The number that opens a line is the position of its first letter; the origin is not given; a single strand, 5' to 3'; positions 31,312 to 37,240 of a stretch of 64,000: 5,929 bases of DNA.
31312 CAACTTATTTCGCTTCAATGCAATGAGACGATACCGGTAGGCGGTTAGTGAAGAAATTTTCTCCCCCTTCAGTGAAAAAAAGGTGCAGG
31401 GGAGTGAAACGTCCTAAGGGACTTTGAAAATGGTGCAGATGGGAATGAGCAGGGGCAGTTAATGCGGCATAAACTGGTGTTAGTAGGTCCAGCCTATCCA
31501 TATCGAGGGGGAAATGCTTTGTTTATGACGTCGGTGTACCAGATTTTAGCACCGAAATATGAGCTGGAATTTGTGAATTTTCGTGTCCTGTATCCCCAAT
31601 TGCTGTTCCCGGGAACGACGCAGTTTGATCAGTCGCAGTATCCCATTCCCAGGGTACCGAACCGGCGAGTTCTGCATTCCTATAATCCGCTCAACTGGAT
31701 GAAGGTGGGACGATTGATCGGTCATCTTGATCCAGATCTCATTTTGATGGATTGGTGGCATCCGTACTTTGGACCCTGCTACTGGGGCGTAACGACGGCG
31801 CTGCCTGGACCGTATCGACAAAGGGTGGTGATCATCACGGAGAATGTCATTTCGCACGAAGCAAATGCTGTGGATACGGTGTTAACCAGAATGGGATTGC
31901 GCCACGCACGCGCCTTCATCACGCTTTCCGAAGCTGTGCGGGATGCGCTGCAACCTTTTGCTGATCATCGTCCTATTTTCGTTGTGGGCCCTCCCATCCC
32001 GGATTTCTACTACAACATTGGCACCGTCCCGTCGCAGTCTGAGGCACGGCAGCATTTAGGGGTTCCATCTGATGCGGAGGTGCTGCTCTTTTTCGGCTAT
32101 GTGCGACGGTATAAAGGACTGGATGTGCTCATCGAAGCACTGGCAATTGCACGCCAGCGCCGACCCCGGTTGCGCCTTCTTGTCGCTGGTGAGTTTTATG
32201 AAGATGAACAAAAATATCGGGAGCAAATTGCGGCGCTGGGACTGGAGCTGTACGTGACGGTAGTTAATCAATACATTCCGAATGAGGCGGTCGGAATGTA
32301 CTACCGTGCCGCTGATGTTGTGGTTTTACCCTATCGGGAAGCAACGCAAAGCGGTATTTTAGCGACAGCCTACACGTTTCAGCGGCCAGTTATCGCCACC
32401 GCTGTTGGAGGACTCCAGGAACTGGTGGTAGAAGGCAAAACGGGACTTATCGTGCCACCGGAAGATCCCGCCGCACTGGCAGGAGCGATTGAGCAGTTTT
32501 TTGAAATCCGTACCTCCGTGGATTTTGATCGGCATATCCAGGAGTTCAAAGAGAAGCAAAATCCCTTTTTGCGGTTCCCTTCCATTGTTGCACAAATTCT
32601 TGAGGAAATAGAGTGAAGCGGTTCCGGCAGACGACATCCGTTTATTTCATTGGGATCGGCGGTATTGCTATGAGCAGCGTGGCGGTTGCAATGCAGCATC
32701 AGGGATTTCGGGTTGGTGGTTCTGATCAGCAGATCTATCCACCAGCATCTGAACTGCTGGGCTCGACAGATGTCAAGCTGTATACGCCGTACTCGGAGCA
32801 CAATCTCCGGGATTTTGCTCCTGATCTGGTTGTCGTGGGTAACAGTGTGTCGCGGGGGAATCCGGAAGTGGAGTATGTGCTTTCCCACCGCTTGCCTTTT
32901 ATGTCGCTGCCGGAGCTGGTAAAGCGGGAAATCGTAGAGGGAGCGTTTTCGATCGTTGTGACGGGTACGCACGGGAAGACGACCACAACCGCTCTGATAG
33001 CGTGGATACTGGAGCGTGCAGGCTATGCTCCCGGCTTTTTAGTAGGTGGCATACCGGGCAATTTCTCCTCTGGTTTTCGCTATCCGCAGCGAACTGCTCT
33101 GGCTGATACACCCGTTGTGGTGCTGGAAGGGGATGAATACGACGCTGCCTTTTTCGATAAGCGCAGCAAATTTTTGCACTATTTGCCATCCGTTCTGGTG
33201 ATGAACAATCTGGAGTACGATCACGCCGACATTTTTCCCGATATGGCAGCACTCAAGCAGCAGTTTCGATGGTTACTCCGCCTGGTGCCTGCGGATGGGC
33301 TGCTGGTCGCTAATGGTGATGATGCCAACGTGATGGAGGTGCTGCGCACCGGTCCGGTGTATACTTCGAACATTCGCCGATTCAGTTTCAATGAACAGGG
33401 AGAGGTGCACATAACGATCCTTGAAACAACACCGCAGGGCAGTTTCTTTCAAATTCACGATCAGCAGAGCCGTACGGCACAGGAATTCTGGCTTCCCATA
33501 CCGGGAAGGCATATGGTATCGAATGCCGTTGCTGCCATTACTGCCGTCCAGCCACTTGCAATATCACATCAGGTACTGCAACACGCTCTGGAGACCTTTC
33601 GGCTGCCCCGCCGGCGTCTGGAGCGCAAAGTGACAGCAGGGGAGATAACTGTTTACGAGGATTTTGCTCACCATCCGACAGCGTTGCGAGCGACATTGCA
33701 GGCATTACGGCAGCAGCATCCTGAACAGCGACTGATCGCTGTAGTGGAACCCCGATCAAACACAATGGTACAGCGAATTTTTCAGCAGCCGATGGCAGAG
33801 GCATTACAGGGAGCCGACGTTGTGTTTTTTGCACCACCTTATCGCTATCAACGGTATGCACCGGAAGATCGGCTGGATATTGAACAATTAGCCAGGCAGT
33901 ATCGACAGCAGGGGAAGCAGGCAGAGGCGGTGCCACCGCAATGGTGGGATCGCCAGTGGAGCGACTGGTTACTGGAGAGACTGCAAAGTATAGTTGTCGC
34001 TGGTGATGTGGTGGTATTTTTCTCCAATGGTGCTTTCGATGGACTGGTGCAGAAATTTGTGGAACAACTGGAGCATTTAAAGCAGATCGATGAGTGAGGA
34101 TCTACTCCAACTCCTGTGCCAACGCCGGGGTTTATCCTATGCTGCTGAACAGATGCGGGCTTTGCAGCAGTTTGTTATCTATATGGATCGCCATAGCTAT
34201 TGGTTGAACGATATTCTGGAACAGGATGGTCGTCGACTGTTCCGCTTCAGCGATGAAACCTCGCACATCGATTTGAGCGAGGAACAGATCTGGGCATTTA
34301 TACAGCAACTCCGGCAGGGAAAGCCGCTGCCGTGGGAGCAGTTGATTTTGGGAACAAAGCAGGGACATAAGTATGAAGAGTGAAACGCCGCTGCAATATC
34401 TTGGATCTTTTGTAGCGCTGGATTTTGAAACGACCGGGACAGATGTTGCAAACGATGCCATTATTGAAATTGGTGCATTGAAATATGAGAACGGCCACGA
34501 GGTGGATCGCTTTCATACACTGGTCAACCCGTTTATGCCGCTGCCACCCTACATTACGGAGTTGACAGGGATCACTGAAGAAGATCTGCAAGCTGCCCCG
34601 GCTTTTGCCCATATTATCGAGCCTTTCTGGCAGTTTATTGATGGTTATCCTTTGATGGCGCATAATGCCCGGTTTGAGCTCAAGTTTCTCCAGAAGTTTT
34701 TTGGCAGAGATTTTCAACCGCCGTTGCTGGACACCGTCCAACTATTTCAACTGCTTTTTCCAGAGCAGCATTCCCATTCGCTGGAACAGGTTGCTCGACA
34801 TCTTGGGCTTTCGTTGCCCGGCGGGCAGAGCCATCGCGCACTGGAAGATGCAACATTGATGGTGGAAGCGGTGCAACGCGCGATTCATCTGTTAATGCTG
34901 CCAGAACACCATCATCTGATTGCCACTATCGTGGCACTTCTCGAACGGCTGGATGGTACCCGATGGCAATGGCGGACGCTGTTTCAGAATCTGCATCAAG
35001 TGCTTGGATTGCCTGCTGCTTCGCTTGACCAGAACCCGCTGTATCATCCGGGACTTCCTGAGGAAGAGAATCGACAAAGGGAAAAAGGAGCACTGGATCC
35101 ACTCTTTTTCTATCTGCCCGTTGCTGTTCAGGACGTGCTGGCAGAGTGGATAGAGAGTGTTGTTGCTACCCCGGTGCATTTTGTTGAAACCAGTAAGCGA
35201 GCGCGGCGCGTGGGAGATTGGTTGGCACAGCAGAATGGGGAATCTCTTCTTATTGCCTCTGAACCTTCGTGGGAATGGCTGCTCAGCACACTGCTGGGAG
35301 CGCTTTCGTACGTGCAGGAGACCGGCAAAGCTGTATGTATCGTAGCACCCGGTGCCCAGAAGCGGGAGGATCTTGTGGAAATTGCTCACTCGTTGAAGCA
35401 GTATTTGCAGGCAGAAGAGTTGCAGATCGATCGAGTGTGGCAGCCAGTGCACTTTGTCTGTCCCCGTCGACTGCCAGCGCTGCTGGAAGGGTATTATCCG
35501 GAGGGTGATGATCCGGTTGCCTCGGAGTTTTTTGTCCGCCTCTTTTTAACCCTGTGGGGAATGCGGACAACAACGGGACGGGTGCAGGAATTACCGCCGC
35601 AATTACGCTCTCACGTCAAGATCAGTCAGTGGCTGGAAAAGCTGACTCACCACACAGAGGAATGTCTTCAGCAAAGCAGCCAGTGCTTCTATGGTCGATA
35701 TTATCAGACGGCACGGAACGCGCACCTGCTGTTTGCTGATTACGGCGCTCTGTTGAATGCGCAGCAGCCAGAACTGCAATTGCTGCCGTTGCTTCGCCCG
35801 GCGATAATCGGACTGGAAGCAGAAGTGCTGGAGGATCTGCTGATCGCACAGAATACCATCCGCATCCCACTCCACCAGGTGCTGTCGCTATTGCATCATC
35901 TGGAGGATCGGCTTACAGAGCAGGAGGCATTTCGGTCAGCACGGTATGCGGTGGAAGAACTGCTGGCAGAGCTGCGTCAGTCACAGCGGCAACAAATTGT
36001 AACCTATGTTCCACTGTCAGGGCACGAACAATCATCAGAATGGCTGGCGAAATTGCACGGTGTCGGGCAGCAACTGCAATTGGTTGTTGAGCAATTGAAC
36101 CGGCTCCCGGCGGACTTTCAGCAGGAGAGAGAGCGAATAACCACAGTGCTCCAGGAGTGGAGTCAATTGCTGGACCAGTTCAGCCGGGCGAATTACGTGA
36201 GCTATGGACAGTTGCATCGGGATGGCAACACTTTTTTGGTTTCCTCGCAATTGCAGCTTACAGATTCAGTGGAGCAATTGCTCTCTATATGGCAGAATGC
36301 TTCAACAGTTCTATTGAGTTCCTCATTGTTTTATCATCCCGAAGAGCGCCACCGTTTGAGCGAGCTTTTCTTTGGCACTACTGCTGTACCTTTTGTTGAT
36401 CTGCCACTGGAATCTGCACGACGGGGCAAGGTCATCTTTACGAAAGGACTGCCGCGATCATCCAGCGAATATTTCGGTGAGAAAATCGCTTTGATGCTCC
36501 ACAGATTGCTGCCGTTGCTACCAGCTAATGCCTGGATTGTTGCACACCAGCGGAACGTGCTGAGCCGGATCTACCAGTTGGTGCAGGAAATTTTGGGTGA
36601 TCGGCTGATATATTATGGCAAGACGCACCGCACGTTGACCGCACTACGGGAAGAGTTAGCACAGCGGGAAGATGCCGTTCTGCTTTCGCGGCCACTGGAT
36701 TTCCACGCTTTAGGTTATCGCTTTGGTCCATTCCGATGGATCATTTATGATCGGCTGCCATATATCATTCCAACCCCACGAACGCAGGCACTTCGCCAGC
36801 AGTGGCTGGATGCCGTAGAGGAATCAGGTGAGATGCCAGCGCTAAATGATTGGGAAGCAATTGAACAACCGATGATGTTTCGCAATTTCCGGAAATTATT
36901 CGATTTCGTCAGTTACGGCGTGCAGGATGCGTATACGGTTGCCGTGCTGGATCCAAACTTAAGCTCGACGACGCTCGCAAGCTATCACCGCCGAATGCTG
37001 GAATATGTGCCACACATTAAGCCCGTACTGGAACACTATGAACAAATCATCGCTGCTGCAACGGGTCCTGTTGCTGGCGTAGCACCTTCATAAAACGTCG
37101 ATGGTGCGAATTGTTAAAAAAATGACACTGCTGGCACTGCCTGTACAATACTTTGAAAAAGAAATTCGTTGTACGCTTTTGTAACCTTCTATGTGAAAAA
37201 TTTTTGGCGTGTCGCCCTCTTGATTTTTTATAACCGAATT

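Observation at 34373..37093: DinG-like protein retaining a DEDDh exonuclease head but with the helicase ATPase motifs erased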

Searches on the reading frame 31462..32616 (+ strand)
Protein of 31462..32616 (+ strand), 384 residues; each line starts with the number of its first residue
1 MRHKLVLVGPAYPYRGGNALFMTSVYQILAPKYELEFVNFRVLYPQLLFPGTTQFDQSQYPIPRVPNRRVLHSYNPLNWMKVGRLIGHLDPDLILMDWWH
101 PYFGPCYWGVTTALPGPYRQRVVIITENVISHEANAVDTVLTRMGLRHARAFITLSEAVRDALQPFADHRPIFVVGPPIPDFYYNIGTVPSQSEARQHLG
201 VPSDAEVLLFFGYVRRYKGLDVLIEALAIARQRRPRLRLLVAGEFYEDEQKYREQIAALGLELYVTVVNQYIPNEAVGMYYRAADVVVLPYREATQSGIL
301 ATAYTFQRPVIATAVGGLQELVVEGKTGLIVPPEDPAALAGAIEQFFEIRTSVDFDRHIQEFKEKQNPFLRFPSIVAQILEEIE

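Call 3: search_protein_families(library=pfam, proteins=[window:31462-32616:+], max_evalue=0.1)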
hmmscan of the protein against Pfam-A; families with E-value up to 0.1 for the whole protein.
window:31462-32616:+ (384 aa): 4 families
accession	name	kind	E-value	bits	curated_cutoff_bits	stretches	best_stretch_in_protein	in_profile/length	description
PF13692.12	Glyco_trans_1_4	-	1.4e-28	100.4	27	1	206-346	2-139/142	Glycosyl transferases group 1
PF00534.26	Glycos_transf_1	-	3.1e-26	92.4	26.4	1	192-350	2-159/172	Glycosyl transferases group 1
PF13439.12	Glyco_transf_4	-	0.0009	19.7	28.5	1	62-179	43-166/170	Glycosyltransferase Family 4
PF13579.12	Glyco_trans_4_4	-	0.024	15.4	29.7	1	63-165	43-144/158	Glycosyl transferase 4-like domain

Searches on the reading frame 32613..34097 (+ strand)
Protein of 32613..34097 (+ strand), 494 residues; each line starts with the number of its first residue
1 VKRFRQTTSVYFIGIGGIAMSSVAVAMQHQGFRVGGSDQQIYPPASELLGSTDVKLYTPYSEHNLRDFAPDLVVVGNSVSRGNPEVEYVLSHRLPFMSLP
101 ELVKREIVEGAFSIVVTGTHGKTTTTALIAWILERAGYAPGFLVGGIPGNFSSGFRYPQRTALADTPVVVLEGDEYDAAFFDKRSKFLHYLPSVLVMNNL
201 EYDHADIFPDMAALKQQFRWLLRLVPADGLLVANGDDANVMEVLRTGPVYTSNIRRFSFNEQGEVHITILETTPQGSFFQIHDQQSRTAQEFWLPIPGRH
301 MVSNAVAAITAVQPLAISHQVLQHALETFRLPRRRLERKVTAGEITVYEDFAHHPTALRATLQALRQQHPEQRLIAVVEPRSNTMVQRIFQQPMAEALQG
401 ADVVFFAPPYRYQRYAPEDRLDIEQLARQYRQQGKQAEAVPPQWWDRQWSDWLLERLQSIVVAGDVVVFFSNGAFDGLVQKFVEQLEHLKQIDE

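Call 3: search_protein_families(library=pfam, proteins=[window:32613-34097:+], max_evalue=0.1)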
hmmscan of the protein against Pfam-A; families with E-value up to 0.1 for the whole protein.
window:32613-34097:+ (494 aa): 3 families
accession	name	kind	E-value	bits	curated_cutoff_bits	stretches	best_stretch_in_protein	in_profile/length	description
PF08245.18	Mur_ligase_M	-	7.7e-25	88.5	24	1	116-311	1-199/200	Mur ligase middle domain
PF01225.30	Mur_ligase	-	1.8e-14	54.3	21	1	10-103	2-87/95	Mur ligase family, catalytic domain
PF02875.26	Mur_ligase_C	-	6e-14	53.4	28.4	1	334-472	1-126/127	Mur ligase, glutamate ligase domain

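Call 4: search_protein_families(library=ncbifam, proteins=[window:32613-34097:+], max_evalue=0.1)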
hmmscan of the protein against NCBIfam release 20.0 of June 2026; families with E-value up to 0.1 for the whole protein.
window:32613-34097:+ (494 aa): 29 families (the best 25 are shown)
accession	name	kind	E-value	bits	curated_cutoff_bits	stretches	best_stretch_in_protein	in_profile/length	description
TIGR01081.1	mpl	equivalog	6.7e-118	394.5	388.7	1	10-486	2-447/448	UDP-N-acetylmuramate:L-alanyl-gamma-D-glutamyl-meso-diaminopimelate ligase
TIGR01082.1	murC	equivalog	1.8e-79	268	335.1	1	10-475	2-441/449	UDP-N-acetylmuramate--L-alanine ligase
NF011171.0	PRK14573.1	equivalog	1.3e-44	152.3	1015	1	7-434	4-403/809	bifunctional UDP-N-acetylmuramate--L-alanine ligase/D-alanine--D-alanine ligase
NF001126.0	PRK00139.1-4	equivalog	1e-26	93.6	373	2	194-378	196-374/486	UDP-N-acetylmuramoyl-L-alanyl-D-glutamate--2,6-diaminopimelate ligase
NF001124.0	PRK00139.1-2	equivalog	1.2e-23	83.6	476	2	196-378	203-383/500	UDP-N-acetylmuramoyl-L-alanyl-D-glutamate--2,6-diaminopimelate ligase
TIGR01143.1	murF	subfamily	4.1e-21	75.4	288.6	1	112-378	75-331/418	UDP-N-acetylmuramoyl-tripeptide--D-alanyl-D-alanine ligase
TIGR01087.1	murD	equivalog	8.9e-21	74.5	211.95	1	11-372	3-342/441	UDP-N-acetylmuramoyl-L-alanine--D-glutamate ligase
NF053645.1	pMurC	equivalog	9.7e-21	74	560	2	12-247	3-234/492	pseudomurein biosynthesis peptide ligase pMurC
NF053648.1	pMurE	equivalog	2.1e-20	72.9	600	2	192-381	190-363/464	pseudomurein biosynthesis peptide ligase pMurE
TIGR01085.1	murE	subfamily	2.8e-20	72.7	257.3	2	194-378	180-364/472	UDP-N-acetylmuramyl-tripeptide synthetase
NF008896.0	PRK11929.1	equivalog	5.2e-20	70.9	1023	2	192-374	680-864/965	bifunctional UDP-N-acetylmuramoyl-L-alanyl-D-glutamate--2,6-diaminopimelate ligase MurE/UDP-N-acetylmuramoyl-tripeptide--D-alanyl-D-alanine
TIGR02068.2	cya_phycin_syn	equivalog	5.6e-13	47.8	850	2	196-379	569-764/862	cyanophycin synthetase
NF001123.0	PRK00139.1-1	equivalog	7.4e-13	48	586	2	186-377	193-381/493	UDP-N-acetylmuramoyl-L-alanyl-D-glutamate--2,6-diaminopimelate ligase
NF001130.0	PRK00139.2-4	equivalog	6.8e-12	44.9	715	1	288-388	313-412/516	UDP-N-acetylmuramoyl-L-alanyl-D-glutamate--2,6-diaminopimelate ligase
NF053646.1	pMurD1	equivalog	5.7e-11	41.7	610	2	194-379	187-358/465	pseudomurein biosynthesis peptide ligase pMurD1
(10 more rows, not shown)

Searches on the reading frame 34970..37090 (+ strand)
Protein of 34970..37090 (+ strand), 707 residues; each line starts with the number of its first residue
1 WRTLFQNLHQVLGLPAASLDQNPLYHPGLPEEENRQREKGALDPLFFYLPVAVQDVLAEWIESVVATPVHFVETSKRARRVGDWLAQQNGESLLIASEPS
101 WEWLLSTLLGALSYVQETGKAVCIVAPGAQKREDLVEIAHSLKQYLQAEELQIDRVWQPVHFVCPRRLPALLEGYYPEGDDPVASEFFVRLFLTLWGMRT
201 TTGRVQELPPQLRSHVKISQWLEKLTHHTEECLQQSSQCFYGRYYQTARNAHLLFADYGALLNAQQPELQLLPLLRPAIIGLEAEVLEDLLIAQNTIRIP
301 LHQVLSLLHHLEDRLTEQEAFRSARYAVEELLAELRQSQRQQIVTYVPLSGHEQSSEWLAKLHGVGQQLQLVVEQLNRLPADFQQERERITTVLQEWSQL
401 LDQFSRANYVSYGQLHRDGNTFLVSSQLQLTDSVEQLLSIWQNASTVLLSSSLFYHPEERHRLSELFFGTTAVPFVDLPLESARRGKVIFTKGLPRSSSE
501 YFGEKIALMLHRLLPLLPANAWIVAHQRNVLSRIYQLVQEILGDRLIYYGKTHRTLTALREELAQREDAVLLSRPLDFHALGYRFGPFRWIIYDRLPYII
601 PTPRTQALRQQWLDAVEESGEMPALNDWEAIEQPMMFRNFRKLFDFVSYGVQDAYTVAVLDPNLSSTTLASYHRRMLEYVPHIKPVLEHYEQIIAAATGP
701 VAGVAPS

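Call 15: find_related_loci(query=A2, collection=genome_contigs, flank=8000)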
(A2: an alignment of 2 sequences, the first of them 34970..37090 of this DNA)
Query A2 (707 aa) in genome_contigs; peptide patterns used: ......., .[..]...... (x = any residue, [..] = any of these).
69 stretches matched a pattern; 2 encode a relative of the query (tblastn E <= 1e-3); 2 distinct loci.
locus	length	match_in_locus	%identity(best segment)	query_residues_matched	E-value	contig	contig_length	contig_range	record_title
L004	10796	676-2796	97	1-707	0e+0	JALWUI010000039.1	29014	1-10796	MAG: Candidatus Kapaibacterium sp. isolate M2_metabat2_scaf2bin.264 M2_NODE_1298_length_29014_cov_2.924810, whole genome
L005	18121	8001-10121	96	1-707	0e+0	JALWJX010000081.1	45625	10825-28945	MAG: Candidatus Kapaibacterium sp. isolate M17_metabat1_scaf2bin.117 M17_NODE_374_length_45625_cov_1.942767, whole genom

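Call 29: search_protein_representatives(alignment_id=A2)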
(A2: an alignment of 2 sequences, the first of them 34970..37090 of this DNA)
Query: 2 sequences, 728 profile positions. Proteins with E-value up to 0.001 (for the whole library): 19; up to 1e-10: 6; up to 1e-30: 2. The best 19 are listed.
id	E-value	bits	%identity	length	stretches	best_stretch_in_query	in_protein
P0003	0.0e+00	1422.8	-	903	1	1-723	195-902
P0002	2.2e-172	591.6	-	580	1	2-385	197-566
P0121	7.4e-27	110.5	-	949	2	418-710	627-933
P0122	3.1e-23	98.5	-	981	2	500-718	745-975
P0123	6.7e-21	90.8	-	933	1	149-715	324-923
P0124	2.4e-17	79.1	-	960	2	499-704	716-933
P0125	7.2e-09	51.0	-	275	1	504-700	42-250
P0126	9.6e-07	44.0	-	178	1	573-704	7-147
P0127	1.5e-06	43.3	-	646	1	241-622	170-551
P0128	3.6e-06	42.1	-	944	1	113-637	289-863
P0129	1.8e-05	39.8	-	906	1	90-324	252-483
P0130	3.7e-05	38.8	-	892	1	147-571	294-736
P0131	4.3e-05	38.5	-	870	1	153-358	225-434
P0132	5.5e-05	38.2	-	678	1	112-316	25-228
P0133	8.0e-05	37.6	-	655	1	204-623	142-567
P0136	3.5e-04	35.5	-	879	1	165-355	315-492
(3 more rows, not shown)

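Call 32: list_cluster_members(proteins=[P0121, P0122, P0123, P0124, P0003, P0005, P0012, P0128])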
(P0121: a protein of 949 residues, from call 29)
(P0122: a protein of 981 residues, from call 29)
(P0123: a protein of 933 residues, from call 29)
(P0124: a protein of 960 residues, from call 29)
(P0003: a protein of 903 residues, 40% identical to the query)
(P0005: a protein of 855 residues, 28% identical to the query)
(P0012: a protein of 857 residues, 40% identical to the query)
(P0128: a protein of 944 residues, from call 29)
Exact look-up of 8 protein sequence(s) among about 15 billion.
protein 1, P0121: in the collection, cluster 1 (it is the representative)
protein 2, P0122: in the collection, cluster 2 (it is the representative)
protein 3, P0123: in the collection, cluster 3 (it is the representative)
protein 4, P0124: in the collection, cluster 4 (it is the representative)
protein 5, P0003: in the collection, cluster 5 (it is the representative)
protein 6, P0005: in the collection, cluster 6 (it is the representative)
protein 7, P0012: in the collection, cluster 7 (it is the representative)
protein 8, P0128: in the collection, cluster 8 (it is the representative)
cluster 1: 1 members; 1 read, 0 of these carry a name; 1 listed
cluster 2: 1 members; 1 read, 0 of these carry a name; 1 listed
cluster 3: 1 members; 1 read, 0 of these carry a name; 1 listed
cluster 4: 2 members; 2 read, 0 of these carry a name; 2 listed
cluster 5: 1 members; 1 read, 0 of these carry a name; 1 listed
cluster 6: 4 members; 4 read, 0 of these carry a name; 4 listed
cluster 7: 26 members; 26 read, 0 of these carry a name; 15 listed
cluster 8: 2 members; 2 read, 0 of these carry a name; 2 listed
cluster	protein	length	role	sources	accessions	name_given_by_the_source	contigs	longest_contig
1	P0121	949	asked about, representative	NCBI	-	-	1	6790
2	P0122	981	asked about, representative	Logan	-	-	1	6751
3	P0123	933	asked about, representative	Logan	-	-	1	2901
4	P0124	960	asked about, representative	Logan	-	-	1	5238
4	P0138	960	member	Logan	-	-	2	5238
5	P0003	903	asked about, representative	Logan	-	-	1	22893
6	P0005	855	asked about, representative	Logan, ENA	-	-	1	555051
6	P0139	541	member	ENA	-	-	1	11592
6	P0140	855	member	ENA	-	-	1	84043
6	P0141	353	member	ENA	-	-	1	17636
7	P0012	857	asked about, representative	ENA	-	-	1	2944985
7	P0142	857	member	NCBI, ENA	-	-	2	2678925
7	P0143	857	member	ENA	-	-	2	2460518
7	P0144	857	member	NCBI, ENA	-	-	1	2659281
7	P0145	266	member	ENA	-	-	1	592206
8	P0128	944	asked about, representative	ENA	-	-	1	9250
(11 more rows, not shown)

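Call 33: find_encoding_contigs(protein=P0121, flank=6000, max_places=2)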
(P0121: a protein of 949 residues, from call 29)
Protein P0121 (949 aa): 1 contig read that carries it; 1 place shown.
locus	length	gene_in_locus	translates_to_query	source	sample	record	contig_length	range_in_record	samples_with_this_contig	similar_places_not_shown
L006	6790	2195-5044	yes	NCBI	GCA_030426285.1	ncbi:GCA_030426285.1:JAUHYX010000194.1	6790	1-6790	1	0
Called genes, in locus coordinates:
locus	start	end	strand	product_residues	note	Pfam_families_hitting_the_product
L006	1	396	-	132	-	?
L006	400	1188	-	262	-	PF00005:ABC_tran, PF02463:SMC_N (faint), PF13304:AAA_21 (faint)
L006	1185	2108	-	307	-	PF01297:ZnuA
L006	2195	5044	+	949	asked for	PF00929:RNase_T, PF00270:DEAD (weak), PF13307:Helicase_C_2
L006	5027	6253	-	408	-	PF12704:MacB_PCD (weak), PF02687:FtsX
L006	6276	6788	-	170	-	?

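Call 34: find_encoding_contigs(protein=P0122, flank=6000, max_places=2)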
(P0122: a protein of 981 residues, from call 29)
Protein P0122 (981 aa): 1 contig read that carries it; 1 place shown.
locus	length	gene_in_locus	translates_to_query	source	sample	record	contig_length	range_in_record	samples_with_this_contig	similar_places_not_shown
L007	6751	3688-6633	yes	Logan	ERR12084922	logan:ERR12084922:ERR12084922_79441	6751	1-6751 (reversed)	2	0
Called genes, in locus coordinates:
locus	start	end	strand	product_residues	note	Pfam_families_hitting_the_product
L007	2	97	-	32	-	?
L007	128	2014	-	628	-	PF01566:Nramp, PF00582:Usp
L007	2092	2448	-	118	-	-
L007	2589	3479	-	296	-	PF07676:PD40 (faint), PF00930:DPPIV_N (faint), PF26550:Tricorn_2nd, PF26549:Tricorn_N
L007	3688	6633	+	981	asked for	PF00929:RNase_T, PF00270:DEAD (faint), PF13307:Helicase_C_2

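Call 54: search_protein_families(library=pfam, proteins=[P0121, P0122, P0136], max_evalue=0.01)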
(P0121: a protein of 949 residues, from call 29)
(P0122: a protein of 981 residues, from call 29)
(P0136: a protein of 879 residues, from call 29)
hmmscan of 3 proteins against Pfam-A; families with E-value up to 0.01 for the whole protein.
P0121 (949 aa): 4 families
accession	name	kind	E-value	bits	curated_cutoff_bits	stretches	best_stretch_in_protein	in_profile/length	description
PF13307.12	Helicase_C_2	-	6.7e-29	101.5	25.3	1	745-911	4-157/170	Helicase C-terminal domain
PF00929.31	RNase_T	-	9.2e-20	72.3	24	1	12-162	1-163/164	Exonuclease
PF00270.35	DEAD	-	1.5e-10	41.5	26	1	262-321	6-66/167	DEAD/DEAH box helicase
PF00271.37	Helicase_C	-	0.0017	19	23.5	1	750-835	15-96/110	Helicase conserved C-terminal domain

P0122 (981 aa): 7 families
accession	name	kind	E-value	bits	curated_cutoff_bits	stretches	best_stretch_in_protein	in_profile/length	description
PF00929.31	RNase_T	-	1.1e-27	98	24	1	11-161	1-163/164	Exonuclease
PF13307.12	Helicase_C_2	-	1.3e-25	90.8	25.3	1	780-946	5-158/170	Helicase C-terminal domain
PF00270.35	DEAD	-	2.8e-07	30.8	26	1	292-365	6-76/167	DEAD/DEAH box helicase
PF16473.11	Rv2179c-like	-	9.3e-05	22.6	27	1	11-161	3-172/177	3'-5' exoribonuclease Rv2179c-like domain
PF00271.37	Helicase_C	-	0.0018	18.9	23.5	1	780-869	11-96/110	Helicase conserved C-terminal domain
PF04851.21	ResIII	-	0.0022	18.3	22.5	1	280-352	2-74/164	Type III restriction enzyme, res subunit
PF13482.12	RNase_H_2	-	0.0042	17.5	22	0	13-142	3-114/165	RNase_H superfamily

P0136 (879 aa): 5 families
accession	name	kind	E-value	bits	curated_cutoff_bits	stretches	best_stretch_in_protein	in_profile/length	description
PF00929.31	RNase_T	-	2.3e-27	97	24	1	10-160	1-164/164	Exonuclease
PF13307.12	Helicase_C_2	-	6.6e-27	95.1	25.3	1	697-856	2-169/170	Helicase C-terminal domain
PF01612.26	DNA_pol_A_exo1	-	1.1e-06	29.1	23.6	1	3-139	16-127/173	3'-5' exonuclease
PF00270.35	DEAD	-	0.00067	19.9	26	0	395-447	89-142/167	DEAD/DEAH box helicase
PF21762.3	DEDDh_C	-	0.0016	19.1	27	1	90-154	110-179/188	DNA polymerase III subunit epsilon-like, C-terminal domain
